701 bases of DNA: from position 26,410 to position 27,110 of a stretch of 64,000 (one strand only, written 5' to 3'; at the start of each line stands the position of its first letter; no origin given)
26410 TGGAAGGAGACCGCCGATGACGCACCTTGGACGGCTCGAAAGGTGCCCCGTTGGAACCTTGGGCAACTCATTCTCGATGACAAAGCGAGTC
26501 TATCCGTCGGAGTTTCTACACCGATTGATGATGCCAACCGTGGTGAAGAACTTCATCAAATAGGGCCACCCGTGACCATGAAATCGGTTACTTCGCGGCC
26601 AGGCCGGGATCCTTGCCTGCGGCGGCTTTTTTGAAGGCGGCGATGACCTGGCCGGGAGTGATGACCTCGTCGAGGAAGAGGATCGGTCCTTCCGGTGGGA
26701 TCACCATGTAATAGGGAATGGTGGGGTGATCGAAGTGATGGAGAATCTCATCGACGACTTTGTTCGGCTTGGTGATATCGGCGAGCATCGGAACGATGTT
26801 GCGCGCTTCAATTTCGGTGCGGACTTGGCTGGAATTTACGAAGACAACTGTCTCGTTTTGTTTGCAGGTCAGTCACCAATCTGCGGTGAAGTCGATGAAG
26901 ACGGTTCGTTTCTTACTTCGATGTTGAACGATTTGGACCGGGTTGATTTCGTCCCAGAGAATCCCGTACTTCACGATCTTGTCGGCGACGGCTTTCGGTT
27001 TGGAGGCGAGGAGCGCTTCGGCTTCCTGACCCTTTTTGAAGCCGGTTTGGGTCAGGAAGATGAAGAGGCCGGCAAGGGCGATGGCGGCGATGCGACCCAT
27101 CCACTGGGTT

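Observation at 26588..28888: DsbD split by an in-frame TGA exactly at the CxxC active-site Cys: probable selenocysteine (UxxC) DsbD with a downstream SECIS-like hairpin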

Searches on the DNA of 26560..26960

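Call 44: search_rna_families(source=window, start=26560, end=26960, threshold=evalue, max_evalue=10)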
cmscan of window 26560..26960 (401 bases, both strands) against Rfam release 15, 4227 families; matches with E-value up to 10: 1.
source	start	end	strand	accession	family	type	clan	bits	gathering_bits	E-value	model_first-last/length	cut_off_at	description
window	26834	26859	-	RF01952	SOX2OT_exon2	Gene; lncRNA;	-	13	45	1.5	1-69/69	no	SOX2 overlapping transcript exon 2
